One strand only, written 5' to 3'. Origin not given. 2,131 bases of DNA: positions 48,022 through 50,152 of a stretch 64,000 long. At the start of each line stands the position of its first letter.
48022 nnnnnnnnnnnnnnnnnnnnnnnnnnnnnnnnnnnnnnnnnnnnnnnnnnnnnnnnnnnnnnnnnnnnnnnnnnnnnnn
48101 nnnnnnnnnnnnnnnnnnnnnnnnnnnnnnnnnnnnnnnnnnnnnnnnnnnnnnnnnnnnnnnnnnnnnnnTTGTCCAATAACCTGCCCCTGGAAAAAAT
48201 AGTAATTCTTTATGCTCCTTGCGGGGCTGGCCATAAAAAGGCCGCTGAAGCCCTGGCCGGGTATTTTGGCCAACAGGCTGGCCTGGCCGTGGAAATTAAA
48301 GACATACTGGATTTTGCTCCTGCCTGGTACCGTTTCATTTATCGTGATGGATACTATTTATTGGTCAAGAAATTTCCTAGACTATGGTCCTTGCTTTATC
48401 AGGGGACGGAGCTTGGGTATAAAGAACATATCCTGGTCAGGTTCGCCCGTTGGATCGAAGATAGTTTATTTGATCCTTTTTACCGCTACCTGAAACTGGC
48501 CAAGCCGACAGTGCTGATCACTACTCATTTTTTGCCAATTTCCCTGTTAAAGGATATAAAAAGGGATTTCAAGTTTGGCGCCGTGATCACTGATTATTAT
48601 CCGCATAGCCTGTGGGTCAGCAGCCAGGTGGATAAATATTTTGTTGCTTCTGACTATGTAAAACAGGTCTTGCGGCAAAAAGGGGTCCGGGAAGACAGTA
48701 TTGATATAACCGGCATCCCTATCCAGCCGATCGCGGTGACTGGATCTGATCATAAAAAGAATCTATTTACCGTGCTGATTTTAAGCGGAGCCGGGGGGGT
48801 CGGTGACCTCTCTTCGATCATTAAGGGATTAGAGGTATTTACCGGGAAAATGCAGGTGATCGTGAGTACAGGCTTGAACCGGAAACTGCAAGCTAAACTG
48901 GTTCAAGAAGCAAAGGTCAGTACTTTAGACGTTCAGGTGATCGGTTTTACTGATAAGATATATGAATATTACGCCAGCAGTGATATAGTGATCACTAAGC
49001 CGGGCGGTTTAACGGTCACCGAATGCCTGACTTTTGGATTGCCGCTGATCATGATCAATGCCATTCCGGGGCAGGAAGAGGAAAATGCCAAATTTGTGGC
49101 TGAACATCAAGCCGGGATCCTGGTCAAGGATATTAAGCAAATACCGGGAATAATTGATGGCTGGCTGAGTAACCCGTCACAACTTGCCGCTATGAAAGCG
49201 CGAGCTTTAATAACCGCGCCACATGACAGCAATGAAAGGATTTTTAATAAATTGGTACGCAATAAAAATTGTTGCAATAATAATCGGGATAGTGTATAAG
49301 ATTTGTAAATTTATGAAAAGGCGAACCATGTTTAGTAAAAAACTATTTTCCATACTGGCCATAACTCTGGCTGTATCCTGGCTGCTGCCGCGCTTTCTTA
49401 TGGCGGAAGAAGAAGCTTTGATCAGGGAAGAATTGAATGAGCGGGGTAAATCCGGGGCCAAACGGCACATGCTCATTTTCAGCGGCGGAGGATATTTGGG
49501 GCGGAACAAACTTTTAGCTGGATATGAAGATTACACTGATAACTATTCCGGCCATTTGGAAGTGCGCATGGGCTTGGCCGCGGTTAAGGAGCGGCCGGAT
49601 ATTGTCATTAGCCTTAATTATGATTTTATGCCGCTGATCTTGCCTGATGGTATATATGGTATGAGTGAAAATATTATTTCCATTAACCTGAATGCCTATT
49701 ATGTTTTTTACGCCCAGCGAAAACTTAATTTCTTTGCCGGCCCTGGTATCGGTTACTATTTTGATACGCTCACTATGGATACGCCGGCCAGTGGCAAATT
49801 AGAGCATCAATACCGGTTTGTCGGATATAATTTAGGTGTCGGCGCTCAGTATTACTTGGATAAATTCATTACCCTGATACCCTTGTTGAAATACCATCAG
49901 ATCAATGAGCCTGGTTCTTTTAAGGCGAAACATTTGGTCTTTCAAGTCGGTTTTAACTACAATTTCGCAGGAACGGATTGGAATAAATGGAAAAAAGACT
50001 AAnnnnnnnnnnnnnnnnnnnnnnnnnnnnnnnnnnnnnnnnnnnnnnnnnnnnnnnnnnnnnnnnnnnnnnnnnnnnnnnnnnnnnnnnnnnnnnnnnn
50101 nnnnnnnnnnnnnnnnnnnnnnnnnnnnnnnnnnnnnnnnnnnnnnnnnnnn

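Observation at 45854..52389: About 6.8-kb insertion at the normally tight yraN|comM junction, with a HEAT-repeat / WD40 / glycolipid-GT / OMP / vWA lipoprotein set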

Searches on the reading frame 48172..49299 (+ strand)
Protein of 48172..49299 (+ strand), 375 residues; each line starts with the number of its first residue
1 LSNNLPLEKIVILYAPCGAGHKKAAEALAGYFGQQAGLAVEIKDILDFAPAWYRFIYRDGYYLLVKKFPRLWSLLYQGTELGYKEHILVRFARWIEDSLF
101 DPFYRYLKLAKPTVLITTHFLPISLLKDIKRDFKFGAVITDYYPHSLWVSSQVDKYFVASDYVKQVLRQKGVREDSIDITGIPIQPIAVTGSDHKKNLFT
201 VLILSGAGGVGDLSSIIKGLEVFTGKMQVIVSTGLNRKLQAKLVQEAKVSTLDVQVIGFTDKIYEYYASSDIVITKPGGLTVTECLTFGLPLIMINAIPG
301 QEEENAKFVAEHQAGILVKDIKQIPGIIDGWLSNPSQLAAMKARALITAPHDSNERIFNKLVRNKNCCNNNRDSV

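Call 3: search_protein_families(library=pfam, proteins=[window:48172-49299:+], max_evalue=0.01)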
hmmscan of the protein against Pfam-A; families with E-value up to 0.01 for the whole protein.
window:48172-49299:+ (375 aa): 4 families
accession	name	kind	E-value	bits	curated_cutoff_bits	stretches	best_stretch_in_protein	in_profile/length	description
PF06925.17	MGDG_synth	-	4.1e-26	92.5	25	1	21-184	1-169/169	Monogalactosyldiacylglycerol (MGDG) synthase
PF04101.22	Glyco_tran_28_C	-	6.9e-15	55.9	22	1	200-344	1-153/166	Glycosyltransferase family 28 C-terminal domain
PF00534.26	Glycos_transf_1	-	1.9e-08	34.5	26.4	1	252-345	71-169/172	Glycosyl transferases group 1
PF13692.12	Glyco_trans_1_4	-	4.1e-05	24.3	27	1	230-321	38-129/142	Glycosyl transferases group 1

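Call 4: search_protein_families(library=ncbifam, proteins=[window:48172-49299:+], max_evalue=0.01)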
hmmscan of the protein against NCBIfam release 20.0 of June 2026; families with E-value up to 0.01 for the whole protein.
window:48172-49299:+ (375 aa): 4 families
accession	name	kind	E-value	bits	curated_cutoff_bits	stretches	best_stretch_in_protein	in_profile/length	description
NF010135.0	PRK13609.1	equivalog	5.7e-52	177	500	1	8-369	5-373/388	diglucosyl diacylglycerol synthase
NF010134.0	PRK13608.1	equivalog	1.1e-35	123.4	557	1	111-359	104-363/391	diglucosyl diacylglycerol synthase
TIGR01133.1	murG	equivalog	8.1e-15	54.7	250.25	1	158-360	144-352/353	undecaprenyldiphospho-muramoylpentapeptide beta-N-acetylglucosaminyltransferase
NF041548.1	PssE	equivalog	1e-05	25.5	120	1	246-330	35-122/146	PssE/Cps14G family polysaccharide biosynthesis glycosyltransferase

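Call 5: find_encoding_contigs(protein=window:48172-49299:+, flank=10000, max_places=10)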
Protein window:48172-49299:+ (375 aa): 1 contig read that carries it; 1 place shown.
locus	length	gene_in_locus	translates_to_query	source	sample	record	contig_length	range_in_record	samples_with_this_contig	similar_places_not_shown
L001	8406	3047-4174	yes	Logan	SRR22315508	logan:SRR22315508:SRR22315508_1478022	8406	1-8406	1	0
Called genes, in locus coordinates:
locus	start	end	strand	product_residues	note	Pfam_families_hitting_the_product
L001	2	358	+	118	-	?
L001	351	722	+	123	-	PF08378:NERD (weak), PF02021:UPF0102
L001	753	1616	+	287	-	PF03130:HEAT_PBS (faint), PF13646:HEAT_2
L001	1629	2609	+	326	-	-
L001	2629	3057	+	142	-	-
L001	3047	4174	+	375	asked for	PF06925:MGDG_synth, PF04101:Glyco_tran_28_C, PF00534:Glycos_transf_1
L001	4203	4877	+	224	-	PF13505:OMP_b-brl (weak)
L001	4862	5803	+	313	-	PF00092:VWA, PF13519:VWA_2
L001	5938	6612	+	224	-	-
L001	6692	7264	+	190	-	-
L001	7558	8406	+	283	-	?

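Call 9: find_related_loci(query=window:48172-49299:+, collection=metagenome_contigs, flank=10000)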
Query window:48172-49299:+ (375 aa) in metagenome_contigs; peptide patterns used: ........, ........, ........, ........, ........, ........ (x = any residue, [..] = any of these).
269 stretches matched a pattern; 38 encode a relative of the query (tblastn E <= 1e-3); 38 distinct loci.
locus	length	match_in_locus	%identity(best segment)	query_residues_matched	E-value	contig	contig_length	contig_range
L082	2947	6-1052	50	17-358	4e-115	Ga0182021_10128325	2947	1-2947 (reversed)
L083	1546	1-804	51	103-361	2e-87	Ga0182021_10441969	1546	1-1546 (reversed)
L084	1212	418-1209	50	4-260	5e-83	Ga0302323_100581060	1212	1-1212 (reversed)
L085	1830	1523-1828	99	1-102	8e-66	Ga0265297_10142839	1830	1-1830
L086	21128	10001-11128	32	1-368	1e-51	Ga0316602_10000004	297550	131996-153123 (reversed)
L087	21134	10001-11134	32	7-366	9e-49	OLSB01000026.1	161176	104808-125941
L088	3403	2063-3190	31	7-365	2e-45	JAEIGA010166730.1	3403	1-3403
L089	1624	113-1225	30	10-363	3e-44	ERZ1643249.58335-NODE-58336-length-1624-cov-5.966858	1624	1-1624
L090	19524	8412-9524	30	4-357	3e-42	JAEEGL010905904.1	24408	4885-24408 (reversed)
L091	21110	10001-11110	30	7-359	3e-42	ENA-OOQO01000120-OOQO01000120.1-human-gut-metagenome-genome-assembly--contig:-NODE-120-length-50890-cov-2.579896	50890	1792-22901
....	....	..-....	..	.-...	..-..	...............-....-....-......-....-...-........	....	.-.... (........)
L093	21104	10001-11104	29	7-357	1e-41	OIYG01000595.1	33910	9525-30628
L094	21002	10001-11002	33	8-329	2e-41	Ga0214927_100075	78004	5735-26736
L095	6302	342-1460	30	7-362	1e-41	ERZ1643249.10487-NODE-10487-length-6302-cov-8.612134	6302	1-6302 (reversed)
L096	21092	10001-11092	30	7-353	3e-41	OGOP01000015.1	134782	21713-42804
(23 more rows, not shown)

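Call 29: search_solved_structures(query=window:48172-49299:+, max_evalue=0.001)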
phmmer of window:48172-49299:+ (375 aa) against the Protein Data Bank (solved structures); distinct sequences matched with E-value up to 0.001: 5.
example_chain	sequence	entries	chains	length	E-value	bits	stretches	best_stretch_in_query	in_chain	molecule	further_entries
9wde_A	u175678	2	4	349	6.5e-33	117.4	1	136-359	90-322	Processive diacylglycerol beta-glucosyltransferase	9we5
4wyi_A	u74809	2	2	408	2.4e-28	102.3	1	8-367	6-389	Monogalactosyldiacylglycerol synthase 1, chloroplastic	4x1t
7d1i_A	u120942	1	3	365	3.6e-06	29.4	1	226-331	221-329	UDP-N-acetylglucosamine--N-acetylmuramyl-(pentapeptide) pyrophosphoryl-undecaprenol N-acet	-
3s2u_A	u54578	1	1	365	0.00018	23.8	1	245-320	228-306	UDP-N-acetylglucosamine--N-acetylmuramyl-(pentapeptide) pyrophosphoryl-undecaprenol N-acet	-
1f0k_A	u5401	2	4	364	0.00036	22.8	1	200-364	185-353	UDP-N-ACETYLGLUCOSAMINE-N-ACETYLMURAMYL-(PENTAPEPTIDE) PYROPHOSPHORYL-UNDECAPRENOL N-ACETY | UDP-N-acetylglucosamine--N-acetylmuramyl-(pentapeptide) pyrophospho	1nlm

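Call 60: search_protein_families(library=padloc, proteins=[window:48172-49299:+], max_evalue=0.01)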
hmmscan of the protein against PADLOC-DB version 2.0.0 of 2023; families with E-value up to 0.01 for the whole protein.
window:48172-49299:+ (375 aa): 0 families

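Call 61: search_protein_families(library=phrogs, proteins=[window:48172-49299:+], max_evalue=0.001)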
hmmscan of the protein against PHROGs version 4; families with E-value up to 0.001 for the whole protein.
window:48172-49299:+ (375 aa): 0 families

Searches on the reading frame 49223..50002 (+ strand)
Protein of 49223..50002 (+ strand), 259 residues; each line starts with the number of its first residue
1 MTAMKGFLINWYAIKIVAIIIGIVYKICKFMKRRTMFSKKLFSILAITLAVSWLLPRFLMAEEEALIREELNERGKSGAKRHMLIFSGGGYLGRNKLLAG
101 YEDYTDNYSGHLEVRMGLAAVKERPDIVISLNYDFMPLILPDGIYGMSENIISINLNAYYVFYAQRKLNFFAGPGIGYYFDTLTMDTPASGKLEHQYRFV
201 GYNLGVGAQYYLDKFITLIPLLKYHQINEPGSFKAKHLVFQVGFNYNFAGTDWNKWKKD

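Call 3: search_protein_families(library=pfam, proteins=[window:49223-50002:+], max_evalue=0.01)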
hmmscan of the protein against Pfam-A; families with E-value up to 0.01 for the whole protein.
window:49223-50002:+ (259 aa): 1 family
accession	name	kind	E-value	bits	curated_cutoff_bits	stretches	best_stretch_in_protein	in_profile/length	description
PF13505.12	OMP_b-brl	-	2.6e-06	28.2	28.7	1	140-248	67-175/175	Outer membrane protein beta-barrel domain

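Call 4: search_protein_families(library=ncbifam, proteins=[window:49223-50002:+], max_evalue=0.01)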
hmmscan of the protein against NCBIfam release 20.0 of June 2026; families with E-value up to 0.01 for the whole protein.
window:49223-50002:+ (259 aa): 0 families

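Call 60: search_protein_families(library=padloc, proteins=[window:49328-50002:+], max_evalue=0.01)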
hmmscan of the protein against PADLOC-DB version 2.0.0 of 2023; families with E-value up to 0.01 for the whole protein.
window:49328-50002:+ (224 aa): 0 families

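Call 61: search_protein_families(library=phrogs, proteins=[window:49328-50002:+], max_evalue=0.001)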
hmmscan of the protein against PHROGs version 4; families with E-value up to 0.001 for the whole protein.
window:49328-50002:+ (224 aa): 0 families
